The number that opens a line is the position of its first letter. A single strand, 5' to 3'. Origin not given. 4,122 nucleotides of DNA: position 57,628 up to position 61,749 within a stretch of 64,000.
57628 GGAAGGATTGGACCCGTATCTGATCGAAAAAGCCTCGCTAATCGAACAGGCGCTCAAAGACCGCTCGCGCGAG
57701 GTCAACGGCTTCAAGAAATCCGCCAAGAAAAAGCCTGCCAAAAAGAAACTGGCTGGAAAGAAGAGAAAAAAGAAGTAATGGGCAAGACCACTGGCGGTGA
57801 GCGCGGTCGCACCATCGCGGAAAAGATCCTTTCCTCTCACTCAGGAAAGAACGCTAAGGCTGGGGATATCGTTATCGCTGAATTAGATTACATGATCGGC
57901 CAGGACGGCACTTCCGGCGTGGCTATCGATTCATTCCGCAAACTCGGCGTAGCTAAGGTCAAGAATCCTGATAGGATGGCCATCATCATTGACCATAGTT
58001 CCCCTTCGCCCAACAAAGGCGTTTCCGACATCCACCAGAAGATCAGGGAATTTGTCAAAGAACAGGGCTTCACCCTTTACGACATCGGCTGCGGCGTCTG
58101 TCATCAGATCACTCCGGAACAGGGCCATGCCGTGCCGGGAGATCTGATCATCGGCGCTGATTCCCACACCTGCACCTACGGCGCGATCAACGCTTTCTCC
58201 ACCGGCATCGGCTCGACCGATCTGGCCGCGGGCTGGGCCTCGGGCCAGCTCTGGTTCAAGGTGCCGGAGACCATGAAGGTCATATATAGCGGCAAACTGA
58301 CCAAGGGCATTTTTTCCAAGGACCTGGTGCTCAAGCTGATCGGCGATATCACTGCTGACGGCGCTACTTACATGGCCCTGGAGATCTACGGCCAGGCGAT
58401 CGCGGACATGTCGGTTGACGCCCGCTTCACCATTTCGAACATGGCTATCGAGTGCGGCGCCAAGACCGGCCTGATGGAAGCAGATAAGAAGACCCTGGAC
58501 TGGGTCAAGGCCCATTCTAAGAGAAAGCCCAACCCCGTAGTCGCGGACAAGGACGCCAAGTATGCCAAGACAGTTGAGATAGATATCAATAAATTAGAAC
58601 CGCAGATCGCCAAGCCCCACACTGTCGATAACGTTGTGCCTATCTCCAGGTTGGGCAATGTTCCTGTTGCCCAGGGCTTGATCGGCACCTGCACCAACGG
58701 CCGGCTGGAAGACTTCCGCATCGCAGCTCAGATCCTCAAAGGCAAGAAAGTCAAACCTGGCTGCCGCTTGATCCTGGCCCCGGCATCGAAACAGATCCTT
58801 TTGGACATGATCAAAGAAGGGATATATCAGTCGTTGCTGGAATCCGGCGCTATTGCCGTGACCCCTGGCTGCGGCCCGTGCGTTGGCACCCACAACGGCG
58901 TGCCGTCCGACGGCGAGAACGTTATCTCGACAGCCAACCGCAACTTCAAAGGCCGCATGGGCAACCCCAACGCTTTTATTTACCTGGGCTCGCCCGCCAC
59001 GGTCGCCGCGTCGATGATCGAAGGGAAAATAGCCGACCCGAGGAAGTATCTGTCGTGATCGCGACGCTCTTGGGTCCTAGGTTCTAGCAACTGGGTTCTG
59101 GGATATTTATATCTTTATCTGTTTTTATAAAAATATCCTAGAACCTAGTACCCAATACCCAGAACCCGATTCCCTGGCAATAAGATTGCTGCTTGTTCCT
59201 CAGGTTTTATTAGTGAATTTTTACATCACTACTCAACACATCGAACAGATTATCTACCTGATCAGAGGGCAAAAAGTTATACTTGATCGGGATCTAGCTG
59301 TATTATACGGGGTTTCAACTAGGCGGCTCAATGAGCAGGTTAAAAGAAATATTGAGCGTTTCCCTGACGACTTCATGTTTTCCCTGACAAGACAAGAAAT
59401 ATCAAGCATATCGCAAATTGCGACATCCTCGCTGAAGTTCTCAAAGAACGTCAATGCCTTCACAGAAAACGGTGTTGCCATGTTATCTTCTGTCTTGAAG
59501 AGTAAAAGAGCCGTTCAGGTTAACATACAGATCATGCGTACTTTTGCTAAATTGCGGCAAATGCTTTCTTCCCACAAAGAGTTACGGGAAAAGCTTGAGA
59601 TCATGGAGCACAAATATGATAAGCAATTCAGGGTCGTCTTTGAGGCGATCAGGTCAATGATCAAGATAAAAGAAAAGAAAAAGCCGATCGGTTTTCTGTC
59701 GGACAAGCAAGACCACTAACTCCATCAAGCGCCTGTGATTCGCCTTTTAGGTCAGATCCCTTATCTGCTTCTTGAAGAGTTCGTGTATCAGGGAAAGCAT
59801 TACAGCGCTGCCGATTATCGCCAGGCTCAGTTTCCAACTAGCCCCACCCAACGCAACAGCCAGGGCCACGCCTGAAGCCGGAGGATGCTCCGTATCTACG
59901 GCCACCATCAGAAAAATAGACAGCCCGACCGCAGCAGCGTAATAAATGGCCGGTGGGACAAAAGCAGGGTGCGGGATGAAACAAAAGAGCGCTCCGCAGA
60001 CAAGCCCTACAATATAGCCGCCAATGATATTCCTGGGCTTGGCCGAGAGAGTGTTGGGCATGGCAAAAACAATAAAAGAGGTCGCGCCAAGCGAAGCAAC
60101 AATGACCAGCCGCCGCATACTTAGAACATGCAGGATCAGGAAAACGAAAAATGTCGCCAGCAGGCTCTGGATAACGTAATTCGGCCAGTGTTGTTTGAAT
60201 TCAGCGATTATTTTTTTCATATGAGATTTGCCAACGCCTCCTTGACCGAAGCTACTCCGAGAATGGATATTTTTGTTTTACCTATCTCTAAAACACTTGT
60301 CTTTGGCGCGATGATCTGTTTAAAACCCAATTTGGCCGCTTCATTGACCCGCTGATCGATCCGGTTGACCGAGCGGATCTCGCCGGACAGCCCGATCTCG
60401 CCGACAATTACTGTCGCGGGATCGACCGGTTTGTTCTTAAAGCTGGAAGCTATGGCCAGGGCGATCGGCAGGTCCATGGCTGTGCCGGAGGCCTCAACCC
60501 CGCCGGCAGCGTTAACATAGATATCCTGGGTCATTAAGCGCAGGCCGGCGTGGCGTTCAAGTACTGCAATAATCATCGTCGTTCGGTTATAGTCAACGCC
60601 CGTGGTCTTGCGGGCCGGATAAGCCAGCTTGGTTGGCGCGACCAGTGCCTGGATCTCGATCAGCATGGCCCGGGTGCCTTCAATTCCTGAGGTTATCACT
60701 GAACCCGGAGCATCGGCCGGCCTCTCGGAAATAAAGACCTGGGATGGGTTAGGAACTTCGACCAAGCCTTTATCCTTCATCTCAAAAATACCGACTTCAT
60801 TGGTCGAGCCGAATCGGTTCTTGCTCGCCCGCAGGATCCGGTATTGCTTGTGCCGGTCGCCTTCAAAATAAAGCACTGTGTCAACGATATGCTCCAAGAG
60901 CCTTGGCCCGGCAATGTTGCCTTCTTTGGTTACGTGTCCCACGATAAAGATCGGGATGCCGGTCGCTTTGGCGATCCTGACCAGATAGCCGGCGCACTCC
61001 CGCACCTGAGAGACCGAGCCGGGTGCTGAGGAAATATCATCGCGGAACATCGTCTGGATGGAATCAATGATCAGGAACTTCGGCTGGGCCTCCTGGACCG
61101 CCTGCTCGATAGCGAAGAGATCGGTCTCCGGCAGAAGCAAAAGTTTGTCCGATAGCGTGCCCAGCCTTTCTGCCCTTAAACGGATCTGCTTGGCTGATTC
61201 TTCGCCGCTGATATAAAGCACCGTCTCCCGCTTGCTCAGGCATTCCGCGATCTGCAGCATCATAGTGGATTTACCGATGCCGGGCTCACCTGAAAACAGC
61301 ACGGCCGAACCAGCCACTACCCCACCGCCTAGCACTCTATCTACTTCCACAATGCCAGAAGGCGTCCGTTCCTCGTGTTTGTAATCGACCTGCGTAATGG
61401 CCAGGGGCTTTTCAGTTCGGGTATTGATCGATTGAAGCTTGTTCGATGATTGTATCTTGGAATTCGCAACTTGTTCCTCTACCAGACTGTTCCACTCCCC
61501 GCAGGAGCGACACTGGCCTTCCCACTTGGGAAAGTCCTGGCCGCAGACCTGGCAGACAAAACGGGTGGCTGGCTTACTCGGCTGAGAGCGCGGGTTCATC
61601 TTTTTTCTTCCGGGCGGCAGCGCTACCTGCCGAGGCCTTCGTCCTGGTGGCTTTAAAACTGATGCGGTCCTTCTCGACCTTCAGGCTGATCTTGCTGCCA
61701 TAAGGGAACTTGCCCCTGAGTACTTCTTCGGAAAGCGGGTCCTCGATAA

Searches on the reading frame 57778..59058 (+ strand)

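Call 27: search_protein_families(library=pfam, proteins=[window:57778-59058:+])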
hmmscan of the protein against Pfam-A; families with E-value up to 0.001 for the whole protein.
window:57778-59058:+ (426 aa): 1 family
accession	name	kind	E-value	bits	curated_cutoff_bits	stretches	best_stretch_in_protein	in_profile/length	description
PF00330.25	Aconitase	-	1.1e-98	331.7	28.7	2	15-291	1-305/463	Aconitase family (aconitate hydratase)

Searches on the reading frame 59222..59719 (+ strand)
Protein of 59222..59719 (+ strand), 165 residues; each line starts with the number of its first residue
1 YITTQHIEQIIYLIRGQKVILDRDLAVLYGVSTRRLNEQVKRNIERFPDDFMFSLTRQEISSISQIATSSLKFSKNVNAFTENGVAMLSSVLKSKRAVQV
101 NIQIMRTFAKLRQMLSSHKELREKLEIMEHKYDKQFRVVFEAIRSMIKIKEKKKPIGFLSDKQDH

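Call 27: search_protein_families(library=pfam, proteins=[window:59222-59719:+])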
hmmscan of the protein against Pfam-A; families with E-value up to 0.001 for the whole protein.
window:59222-59719:+ (165 aa): 1 family
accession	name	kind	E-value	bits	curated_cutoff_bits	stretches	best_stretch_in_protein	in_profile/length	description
PF10543.14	ORF6N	-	4.5e-31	107.4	27.8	1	11-91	3-86/86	ORF6N domain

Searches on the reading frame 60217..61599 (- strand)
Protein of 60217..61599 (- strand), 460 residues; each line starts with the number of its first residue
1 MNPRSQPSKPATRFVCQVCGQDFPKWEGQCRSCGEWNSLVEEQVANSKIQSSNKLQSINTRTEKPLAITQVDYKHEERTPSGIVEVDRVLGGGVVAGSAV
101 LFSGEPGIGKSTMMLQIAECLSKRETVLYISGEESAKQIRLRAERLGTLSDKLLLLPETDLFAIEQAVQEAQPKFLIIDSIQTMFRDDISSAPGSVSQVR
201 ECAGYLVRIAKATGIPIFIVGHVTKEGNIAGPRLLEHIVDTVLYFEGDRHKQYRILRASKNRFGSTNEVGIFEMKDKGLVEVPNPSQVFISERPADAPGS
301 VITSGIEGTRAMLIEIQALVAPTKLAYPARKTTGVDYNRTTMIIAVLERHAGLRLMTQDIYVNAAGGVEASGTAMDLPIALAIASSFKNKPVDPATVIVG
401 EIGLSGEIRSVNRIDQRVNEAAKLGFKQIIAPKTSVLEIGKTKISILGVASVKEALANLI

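Call 26: find_related_loci(query=window:60217-61599:-, collection=genome_contigs, flank=500)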
Query window:60217-61599:- (460 aa) in genome_contigs; peptide patterns used: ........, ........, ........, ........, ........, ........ (x = any residue, [..] = any of these).
63 stretches matched a pattern; 38 encode a relative of the query (tblastn E <= 1e-3); 38 distinct loci.
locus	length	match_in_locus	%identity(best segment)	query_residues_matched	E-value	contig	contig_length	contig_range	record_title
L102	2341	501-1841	76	9-456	0e+0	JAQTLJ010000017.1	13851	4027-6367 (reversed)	MAG: Candidatus Margulisiibacteriota bacterium isolate STA_14 NODE_8651_length_13851_cov_2.337219_Sandtown_A, whole geno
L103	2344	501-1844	69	9-459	0e+0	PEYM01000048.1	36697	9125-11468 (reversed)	MAG: Candidatus Saganbacteria bacterium CG08_land_8_20_14_0_20_45_16 CG08_land_8_20_14_0.20_scaffold_243_c, whole genome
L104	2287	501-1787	70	12-433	0e+0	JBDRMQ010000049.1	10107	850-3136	MAG: bacterium isolate MEGAHIT-group-1.837 k141_10730544, whole genome shotgun sequence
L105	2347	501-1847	71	8-456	0e+0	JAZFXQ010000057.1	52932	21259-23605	MAG: Candidatus Margulisiibacteriota bacterium isolate BS4bin.5 BS4bin.5_57, whole genome shotgun sequence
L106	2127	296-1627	71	9-459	0e+0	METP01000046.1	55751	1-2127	MAG: candidate division WOR-1 bacterium RIFCSPLOWO2_02_FULL_46_20 rifcsplowo2_02_scaffold_321, whole genome shotgun sequ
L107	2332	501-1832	71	9-459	0e+0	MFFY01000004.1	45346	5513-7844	MAG: Candidatus Falkowbacteria bacterium RIFCSPLOWO2_12_FULL_45_13 rifcsplowo2_12_scaffold_1102, whole genome shotgun se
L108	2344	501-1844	75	9-456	0e+0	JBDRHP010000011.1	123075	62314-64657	MAG: Candidatus Margulisiibacteriota bacterium isolate MEGAHIT-group-1.525 k141_8014759, whole genome shotgun sequence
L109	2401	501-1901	65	9-455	0e+0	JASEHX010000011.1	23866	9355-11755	MAG: Candidatus Margulisiibacteriota bacterium isolate Yes70-34 NODE_763_length_23866_cov_4.884507, whole genome shotgun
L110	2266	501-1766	70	9-434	0e+0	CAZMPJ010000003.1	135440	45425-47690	MAG TPA_asm: uncultured bacterium isolate SRP200020_co3_325 genome assembly, contig: NODE_103_length_135440_cov_7.409491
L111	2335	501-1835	62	9-456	0e+0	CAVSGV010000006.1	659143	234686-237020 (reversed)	MAG: uncultured bacterium isolate MFD01476.bin.2.44 genome assembly, contig: contig_89028, whole genome shotgun sequence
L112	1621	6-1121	73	85-456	0e+0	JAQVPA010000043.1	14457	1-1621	MAG: Candidatus Margulisiibacteriota bacterium isolate STF1_193 NODE_11711_length_14457_cov_3.611514_Sandtown_F1, whole 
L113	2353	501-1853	57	9-460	1e-177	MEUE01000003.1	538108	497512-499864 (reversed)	MAG: candidate division WOR-1 bacterium RIFOXYB2_FULL_46_45 rifoxyb2_full_scaffold_2, whole genome shotgun sequence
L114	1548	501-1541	71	8-355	2e-172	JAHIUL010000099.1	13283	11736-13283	MAG: Candidatus Margulisiibacteriota bacterium isolate MM_PC_MetaG.mb.25 MM_PC_MetaG.mb.25_k141_775022, whole genome sho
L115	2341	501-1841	51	8-456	7e-156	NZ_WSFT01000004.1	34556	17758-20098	Anaeromonas frigoriresistens strain D2Q-11 128-34556-7035566, whole genome shotgun sequence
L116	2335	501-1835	51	9-454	2e-153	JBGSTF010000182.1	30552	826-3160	MAG: Oligoflexus sp. isolate JTS-AC4 k141_3676496, whole genome shotgun sequence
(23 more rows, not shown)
